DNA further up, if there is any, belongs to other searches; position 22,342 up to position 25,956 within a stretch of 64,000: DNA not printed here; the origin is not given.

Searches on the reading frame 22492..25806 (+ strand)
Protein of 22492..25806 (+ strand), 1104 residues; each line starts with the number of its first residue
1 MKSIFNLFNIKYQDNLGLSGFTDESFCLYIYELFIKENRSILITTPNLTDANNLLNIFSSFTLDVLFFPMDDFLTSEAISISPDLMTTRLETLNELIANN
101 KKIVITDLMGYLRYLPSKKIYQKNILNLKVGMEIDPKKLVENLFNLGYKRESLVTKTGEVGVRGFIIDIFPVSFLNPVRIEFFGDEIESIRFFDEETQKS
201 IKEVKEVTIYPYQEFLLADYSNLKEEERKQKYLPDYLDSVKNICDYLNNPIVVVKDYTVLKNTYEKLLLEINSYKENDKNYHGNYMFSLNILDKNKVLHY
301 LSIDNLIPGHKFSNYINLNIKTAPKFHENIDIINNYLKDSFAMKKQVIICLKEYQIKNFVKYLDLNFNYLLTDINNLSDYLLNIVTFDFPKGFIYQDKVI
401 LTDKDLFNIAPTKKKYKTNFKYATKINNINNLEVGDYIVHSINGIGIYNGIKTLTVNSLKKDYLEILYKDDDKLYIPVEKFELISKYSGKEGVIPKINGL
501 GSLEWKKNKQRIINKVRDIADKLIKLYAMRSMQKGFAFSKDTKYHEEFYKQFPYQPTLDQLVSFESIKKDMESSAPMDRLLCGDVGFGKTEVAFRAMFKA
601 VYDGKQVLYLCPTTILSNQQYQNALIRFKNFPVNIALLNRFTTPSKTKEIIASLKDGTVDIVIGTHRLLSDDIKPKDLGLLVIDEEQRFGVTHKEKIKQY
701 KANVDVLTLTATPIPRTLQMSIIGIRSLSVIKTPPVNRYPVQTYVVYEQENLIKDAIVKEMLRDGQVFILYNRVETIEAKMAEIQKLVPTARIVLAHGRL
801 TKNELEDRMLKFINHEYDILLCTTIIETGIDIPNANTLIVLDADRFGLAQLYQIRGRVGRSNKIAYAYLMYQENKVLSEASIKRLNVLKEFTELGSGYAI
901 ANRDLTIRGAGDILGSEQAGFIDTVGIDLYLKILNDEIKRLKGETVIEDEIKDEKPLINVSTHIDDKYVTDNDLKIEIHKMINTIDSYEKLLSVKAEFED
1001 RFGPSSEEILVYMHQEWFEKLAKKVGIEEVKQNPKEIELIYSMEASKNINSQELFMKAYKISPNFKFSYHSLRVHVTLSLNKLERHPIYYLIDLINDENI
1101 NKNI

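Call 17: find_encoding_contigs(protein=window:22492-25806:+, flank=10000, max_places=1)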
Protein window:22492-25806:+ (1104 aa): 5 contigs read that carry it; 1 place shown.
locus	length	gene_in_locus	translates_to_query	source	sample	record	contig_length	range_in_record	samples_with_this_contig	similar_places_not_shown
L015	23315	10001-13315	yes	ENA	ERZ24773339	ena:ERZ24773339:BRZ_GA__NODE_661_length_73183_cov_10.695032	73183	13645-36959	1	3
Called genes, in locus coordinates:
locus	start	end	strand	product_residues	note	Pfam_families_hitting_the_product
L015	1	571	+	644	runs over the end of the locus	PF02518:HATPase_c, PF00204:DNA_gyraseB, PF01751:Toprim, PF00986:DNA_gyraseB_C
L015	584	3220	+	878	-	PF00521:DNA_topoisoIV, PF03989:DNA_gyraseA_C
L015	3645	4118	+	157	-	PF00383:dCMP_cyt_deam_1, PF14437:MafB19-deam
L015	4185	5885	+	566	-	PF05496:RuvB_N (faint), PF06068:TIP49 (faint), PF13177:DNA_pol3_delta2, PF00004:AAA, PF13401:AAA_22 (faint), PF22608:DNAX_ATPase_lid (weak)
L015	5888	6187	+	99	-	PF02575:YbaB_DNA_bd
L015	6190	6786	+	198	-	PF21176:RecR_HhH, PF01751:Toprim (faint), PF02132:RecR_ZnF (weak), PF13662:Toprim_4, PF21175:RecR_C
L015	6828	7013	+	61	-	PF07441:BofA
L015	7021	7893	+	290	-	PF13177:DNA_pol3_delta2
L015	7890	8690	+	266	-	PF04468:PSP1, PF28472:PSP1_3rd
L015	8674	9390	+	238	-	PF02384:N6_Mtase (weak), PF02475:TRM5-TYW2_MTfase (weak), PF03602:Cons_hypoth95 (weak), PF05175:MTS, PF13847:Methyltransf_31 (weak), PF13649:Methyltransf_25 (weak)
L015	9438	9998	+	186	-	PF01195:Pept_tRNA_hydro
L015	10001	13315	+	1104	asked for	PF17757:UvrB_inter, PF02559:CarD_TRCF_RID, PF00270:DEAD, PF04851:ResIII, PF00271:Helicase_C, PF03461:TRCF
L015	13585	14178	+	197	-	-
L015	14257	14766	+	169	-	PF04014:MazE_antitoxin, PF15714:SpoVT_C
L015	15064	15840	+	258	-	PF01145:Band_7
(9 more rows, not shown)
